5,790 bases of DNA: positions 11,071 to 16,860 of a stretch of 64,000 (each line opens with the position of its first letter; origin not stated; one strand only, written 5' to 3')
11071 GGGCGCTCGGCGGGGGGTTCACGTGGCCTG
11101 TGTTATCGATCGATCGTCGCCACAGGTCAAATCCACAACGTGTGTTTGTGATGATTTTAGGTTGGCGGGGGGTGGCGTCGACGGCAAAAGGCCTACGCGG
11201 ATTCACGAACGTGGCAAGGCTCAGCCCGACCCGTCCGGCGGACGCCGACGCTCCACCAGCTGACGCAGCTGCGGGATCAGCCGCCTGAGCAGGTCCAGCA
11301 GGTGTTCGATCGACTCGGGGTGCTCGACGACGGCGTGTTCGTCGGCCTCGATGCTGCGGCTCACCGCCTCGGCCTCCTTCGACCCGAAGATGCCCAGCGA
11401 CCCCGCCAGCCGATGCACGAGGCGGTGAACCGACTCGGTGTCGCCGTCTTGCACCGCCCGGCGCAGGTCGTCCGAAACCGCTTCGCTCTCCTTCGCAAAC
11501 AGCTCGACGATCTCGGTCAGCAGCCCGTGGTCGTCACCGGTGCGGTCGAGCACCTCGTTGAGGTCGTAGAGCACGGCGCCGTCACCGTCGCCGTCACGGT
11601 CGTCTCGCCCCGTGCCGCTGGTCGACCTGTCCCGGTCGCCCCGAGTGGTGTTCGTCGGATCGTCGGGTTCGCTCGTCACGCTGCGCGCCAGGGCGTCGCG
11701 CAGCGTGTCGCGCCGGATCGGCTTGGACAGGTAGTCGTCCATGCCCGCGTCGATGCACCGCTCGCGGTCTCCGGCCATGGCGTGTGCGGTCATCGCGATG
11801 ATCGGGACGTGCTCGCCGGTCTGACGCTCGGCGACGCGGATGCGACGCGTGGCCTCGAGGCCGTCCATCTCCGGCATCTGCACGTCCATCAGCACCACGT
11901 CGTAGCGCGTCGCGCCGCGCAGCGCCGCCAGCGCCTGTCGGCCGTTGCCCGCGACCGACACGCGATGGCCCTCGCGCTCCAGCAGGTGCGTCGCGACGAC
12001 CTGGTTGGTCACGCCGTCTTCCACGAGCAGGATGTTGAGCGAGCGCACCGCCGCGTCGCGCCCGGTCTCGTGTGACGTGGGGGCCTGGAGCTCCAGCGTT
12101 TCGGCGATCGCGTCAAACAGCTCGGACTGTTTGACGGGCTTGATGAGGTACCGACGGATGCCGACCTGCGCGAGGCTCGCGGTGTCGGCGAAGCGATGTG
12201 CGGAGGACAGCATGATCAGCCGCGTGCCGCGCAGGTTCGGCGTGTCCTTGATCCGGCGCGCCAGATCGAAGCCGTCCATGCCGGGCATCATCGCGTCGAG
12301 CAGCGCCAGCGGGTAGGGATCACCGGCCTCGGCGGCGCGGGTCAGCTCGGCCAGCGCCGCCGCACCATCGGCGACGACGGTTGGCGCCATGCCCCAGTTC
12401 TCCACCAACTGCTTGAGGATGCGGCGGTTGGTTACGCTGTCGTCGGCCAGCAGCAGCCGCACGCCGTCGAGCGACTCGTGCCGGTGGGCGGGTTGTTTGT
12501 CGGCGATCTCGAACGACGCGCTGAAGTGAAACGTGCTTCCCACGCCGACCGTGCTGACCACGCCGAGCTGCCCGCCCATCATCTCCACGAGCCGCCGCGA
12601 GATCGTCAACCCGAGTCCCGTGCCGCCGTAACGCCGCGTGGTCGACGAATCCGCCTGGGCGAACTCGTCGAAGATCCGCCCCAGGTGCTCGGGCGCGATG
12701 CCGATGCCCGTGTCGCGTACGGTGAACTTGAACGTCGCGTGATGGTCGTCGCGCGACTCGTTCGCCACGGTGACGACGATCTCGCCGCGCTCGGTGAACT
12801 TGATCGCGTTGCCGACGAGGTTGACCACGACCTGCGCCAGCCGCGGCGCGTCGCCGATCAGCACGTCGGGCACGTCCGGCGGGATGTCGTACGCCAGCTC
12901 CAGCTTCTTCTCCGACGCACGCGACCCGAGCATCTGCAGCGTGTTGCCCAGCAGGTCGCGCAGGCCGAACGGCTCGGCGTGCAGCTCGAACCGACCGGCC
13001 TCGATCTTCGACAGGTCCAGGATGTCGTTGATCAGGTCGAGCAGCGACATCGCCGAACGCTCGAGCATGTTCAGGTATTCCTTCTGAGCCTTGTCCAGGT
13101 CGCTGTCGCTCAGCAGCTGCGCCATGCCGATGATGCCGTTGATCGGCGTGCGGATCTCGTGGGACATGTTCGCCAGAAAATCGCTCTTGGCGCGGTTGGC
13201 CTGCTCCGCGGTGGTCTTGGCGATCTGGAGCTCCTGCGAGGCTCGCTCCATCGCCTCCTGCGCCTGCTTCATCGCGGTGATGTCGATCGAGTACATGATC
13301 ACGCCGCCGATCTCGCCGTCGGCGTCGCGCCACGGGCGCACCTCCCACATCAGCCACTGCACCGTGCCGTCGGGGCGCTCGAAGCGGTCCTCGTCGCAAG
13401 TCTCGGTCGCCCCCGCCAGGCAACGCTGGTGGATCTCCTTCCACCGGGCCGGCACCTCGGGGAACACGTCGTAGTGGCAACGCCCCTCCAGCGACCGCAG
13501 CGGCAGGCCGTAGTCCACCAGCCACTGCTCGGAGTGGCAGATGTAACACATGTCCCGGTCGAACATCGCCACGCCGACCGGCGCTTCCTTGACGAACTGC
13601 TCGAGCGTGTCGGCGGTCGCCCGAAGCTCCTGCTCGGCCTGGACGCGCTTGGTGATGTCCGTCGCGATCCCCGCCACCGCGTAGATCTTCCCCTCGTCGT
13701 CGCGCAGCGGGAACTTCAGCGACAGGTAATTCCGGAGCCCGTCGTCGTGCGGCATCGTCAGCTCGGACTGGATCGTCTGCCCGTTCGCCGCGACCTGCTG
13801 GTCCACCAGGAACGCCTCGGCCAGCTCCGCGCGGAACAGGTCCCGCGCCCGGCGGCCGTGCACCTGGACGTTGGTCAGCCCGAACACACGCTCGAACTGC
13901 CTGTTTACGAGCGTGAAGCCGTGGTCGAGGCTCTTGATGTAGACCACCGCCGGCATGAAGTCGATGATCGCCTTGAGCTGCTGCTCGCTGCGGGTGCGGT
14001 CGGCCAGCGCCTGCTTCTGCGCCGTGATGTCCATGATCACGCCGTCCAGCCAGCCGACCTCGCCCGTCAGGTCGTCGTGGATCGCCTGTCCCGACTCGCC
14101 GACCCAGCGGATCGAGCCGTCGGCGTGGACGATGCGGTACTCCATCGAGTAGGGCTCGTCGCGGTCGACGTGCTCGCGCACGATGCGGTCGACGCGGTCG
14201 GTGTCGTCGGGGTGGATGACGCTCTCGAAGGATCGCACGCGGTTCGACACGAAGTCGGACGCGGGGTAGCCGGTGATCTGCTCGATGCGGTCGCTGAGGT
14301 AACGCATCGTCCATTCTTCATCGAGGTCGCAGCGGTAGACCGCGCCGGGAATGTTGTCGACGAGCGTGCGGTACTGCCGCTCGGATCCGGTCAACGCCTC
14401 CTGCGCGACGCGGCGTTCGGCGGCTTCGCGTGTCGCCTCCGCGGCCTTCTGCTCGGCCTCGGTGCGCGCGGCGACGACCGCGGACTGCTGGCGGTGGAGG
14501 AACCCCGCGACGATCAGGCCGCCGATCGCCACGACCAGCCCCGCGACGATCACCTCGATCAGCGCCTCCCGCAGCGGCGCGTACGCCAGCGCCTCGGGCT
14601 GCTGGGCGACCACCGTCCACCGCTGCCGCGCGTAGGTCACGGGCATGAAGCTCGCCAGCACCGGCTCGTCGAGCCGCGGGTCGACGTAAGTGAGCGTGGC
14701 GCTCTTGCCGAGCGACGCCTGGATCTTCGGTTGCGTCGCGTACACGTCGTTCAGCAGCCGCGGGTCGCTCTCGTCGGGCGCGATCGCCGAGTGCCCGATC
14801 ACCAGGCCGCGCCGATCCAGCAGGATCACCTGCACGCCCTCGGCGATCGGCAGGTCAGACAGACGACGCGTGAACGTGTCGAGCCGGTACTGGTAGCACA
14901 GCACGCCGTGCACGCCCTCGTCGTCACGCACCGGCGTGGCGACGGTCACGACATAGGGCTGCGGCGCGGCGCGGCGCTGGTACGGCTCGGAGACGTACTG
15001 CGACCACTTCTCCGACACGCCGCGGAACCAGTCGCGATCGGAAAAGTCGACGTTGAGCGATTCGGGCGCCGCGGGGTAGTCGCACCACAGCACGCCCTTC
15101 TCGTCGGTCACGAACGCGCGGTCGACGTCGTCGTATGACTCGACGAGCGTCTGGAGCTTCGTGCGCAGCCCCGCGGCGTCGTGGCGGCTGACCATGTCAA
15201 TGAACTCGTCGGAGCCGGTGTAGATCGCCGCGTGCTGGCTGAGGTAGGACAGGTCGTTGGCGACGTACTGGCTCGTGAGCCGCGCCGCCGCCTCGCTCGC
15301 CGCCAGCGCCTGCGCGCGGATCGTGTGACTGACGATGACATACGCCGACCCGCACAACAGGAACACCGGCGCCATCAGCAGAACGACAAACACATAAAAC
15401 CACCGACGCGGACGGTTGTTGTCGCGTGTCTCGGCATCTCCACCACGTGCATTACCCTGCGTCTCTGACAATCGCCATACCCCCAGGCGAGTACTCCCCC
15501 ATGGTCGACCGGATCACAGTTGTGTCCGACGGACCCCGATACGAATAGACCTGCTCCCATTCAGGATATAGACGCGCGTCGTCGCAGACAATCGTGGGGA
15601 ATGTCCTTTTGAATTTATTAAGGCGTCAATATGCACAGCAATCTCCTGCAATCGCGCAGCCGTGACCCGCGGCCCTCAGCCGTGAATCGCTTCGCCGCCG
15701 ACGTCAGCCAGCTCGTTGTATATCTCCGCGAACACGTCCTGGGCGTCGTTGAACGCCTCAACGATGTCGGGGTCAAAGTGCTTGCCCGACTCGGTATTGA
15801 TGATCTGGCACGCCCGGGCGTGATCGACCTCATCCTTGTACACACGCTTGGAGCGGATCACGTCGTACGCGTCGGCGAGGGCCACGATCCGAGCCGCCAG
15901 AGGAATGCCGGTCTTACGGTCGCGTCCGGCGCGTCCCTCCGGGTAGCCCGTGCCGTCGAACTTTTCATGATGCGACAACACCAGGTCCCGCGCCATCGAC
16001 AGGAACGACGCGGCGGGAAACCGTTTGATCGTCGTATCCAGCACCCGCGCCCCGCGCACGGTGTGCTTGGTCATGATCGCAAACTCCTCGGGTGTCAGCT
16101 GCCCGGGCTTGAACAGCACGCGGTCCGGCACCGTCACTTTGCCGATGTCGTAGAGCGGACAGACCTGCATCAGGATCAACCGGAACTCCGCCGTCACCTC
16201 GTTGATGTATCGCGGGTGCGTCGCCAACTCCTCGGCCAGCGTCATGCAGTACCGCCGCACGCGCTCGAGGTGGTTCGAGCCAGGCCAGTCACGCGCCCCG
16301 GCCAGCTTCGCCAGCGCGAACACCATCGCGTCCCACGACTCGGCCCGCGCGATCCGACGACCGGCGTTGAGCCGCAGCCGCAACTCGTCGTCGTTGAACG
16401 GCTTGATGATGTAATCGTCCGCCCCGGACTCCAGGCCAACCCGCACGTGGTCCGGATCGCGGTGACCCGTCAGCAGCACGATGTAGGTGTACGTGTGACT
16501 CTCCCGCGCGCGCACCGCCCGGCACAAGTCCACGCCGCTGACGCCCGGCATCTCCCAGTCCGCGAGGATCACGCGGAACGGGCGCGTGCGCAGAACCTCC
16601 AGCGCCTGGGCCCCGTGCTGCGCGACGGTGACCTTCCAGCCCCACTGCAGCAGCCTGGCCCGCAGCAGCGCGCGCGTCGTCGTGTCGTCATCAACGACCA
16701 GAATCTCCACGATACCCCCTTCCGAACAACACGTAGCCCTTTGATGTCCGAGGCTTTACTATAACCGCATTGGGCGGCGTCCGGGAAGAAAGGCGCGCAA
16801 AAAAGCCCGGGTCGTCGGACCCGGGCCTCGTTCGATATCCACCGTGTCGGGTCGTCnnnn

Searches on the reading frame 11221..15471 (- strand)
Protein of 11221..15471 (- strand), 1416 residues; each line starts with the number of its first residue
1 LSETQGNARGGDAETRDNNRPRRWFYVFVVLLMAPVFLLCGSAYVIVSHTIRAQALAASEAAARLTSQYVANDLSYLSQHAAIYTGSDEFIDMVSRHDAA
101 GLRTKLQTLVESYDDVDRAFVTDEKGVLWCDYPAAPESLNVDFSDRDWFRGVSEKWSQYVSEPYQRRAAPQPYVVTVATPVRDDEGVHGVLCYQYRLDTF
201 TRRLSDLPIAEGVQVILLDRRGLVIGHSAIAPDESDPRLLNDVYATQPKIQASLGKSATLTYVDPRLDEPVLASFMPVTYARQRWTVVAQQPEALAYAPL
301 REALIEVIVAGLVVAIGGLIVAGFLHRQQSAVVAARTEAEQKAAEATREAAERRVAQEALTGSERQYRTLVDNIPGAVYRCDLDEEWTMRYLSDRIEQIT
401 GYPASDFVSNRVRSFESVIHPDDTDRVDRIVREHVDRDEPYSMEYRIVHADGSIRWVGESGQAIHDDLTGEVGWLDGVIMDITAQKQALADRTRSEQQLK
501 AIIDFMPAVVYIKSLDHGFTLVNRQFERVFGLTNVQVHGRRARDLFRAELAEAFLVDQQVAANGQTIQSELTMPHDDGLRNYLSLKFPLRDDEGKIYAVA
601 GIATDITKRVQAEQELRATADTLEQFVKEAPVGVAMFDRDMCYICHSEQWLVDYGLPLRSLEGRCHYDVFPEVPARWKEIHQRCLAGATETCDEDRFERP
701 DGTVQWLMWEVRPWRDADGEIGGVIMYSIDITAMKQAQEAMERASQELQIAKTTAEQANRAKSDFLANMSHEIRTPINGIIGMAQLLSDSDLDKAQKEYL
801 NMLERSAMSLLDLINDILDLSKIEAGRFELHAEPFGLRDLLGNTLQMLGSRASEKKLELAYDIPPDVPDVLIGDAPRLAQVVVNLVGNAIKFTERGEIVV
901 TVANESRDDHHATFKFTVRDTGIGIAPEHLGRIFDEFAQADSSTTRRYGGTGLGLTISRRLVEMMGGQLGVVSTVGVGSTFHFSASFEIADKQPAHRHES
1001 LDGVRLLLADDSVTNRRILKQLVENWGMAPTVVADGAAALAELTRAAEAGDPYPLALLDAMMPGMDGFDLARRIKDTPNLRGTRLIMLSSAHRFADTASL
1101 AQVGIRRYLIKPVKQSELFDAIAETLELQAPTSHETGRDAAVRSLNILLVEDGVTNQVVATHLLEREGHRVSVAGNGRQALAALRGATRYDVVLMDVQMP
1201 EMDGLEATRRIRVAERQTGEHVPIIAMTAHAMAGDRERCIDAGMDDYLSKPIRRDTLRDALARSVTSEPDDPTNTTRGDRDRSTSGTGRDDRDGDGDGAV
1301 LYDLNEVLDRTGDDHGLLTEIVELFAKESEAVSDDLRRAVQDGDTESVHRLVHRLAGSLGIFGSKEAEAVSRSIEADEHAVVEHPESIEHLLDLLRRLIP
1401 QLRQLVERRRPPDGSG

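Call 39: search_protein_families(library=pfam, proteins=[window:11221-15471:-], max_evalue=0.0001)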
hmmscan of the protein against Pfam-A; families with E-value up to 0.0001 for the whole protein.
window:11221-15471:- (1416 aa): 12 families
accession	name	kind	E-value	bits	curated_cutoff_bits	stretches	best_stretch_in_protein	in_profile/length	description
PF00072.30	Response_reg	-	5.1e-49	165.5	30.2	2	1147-1261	1-110/111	Response regulator receiver domain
PF08448.16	PAS_4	-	1.7e-35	122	23.1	2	629-734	3-108/110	PAS fold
PF08447.18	PAS_3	-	1.8e-30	105.5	25.6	1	391-477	3-87/89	PAS fold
PF02518.31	HATPase_c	-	2.1e-28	99.4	26.4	1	873-985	1-107/111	Histidine kinase-, DNA gyrase B-, and HSP90-like ATPase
PF00512.31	HisKA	-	2e-23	82.7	26.9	1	761-826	1-66/66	His Kinase A (phospho-acceptor) domain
PF02743.24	dCache_1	-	1.3e-22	81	45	1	50-237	2-191/240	Cache domain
PF13426.13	PAS_9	-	1.2e-19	70.9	27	1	514-608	7-103/103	PAS domain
PF00989.32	PAS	-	1.1e-15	58.1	22.6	0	366-466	2-98/113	PAS fold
PF13188.13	PAS_8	-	1.9e-10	40.7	21.8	0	366-424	2-55/65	PAS domain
PF01627.28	Hpt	-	2.7e-09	37.6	24.6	1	1320-1398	1-81/84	Hpt domain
PF13596.12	PAS_10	-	3.4e-05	24.9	22.1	0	688-732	63-106/106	PAS domain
PF22673.2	MCP-like_PDC_1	-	5.1e-05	24.1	27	0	140-200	51-111/113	Methyl-accepting chemotaxis protein-like, first PDC sensor domain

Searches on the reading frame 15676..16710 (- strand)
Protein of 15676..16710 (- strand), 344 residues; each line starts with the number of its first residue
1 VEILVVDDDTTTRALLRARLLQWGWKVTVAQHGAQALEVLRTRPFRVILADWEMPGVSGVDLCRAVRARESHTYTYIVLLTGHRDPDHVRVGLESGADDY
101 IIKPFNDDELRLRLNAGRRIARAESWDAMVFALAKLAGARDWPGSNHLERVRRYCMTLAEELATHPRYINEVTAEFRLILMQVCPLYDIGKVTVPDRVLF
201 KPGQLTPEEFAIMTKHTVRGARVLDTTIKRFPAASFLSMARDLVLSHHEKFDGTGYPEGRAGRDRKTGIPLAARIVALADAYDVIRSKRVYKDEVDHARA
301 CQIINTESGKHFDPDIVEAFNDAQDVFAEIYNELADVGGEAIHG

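Call 39: search_protein_families(library=pfam, proteins=[window:15676-16710:-], max_evalue=0.0001)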
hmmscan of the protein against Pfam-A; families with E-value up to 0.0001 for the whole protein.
window:15676-16710:- (344 aa): 3 families
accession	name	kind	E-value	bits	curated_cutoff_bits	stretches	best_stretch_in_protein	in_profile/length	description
PF00072.30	Response_reg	-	8.5e-26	90.7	30.2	1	3-114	1-110/111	Response regulator receiver domain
PF13487.12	HD_5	-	2.2e-24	86.6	27.2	1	146-316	16-170/170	HD domain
PF01966.28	HD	-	2.8e-12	47.4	22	1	146-283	3-114/116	HD domain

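Call 77: search_solved_structures(query=window:15676-16710:-, max_evalue=1e-10, show_alignments=2)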
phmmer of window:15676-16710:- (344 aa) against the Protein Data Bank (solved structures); distinct sequences matched with E-value up to 1e-10: 121 (the best 60 are shown).
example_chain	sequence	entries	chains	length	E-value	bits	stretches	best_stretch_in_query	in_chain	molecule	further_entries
4r8z_A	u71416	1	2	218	1.4e-48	168.9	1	126-336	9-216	Cyclic di-GMP phosphodiesterase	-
4mcw_A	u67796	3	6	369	3.7e-31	111.6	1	127-336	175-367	Metal dependent phosphohydrolase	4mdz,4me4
5z7c_A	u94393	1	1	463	2.7e-20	75.9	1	127-326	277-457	3'3'-cGAMP-specific phosphodiesterase 3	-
3nhz_A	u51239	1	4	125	2.6e-19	72.6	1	2-117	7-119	Two component system transcriptional regulator mtrA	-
2gwr_A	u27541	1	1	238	4.6e-19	71.8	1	2-129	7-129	DNA-binding response regulator mtrA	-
4uhj_A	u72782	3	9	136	2.7e-17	66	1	2-131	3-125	TRANSCRIPTIONAL REGULATORY PROTEIN CPXR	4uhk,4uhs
6ont_A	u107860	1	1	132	9.7e-17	64.2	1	2-116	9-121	Two-component response regulator 1452 receiver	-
3ffx_A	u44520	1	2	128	8.3e-16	61.1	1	2-115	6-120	Chemotaxis protein cheY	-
3a0u_A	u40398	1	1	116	1e-15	60.8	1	2-113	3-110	Response regulator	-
3h1g_A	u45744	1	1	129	1.1e-15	60.7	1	1-114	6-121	Chemotaxis protein cheY homolog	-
3a0r_B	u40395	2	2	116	1.9e-15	59.9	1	2-113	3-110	Response regulator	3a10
3gwg_A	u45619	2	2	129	2e-15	59.9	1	1-114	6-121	Chemotaxis protein cheY homolog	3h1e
4hns_A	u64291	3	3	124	2.4e-15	59.6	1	1-114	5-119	Chemotaxis protein CheY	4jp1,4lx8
3to5_A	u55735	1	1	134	2.9e-15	59.3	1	1-114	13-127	CheY homolog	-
2zwm_A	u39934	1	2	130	3.6e-15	59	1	2-119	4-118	Transcriptional regulatory protein yycF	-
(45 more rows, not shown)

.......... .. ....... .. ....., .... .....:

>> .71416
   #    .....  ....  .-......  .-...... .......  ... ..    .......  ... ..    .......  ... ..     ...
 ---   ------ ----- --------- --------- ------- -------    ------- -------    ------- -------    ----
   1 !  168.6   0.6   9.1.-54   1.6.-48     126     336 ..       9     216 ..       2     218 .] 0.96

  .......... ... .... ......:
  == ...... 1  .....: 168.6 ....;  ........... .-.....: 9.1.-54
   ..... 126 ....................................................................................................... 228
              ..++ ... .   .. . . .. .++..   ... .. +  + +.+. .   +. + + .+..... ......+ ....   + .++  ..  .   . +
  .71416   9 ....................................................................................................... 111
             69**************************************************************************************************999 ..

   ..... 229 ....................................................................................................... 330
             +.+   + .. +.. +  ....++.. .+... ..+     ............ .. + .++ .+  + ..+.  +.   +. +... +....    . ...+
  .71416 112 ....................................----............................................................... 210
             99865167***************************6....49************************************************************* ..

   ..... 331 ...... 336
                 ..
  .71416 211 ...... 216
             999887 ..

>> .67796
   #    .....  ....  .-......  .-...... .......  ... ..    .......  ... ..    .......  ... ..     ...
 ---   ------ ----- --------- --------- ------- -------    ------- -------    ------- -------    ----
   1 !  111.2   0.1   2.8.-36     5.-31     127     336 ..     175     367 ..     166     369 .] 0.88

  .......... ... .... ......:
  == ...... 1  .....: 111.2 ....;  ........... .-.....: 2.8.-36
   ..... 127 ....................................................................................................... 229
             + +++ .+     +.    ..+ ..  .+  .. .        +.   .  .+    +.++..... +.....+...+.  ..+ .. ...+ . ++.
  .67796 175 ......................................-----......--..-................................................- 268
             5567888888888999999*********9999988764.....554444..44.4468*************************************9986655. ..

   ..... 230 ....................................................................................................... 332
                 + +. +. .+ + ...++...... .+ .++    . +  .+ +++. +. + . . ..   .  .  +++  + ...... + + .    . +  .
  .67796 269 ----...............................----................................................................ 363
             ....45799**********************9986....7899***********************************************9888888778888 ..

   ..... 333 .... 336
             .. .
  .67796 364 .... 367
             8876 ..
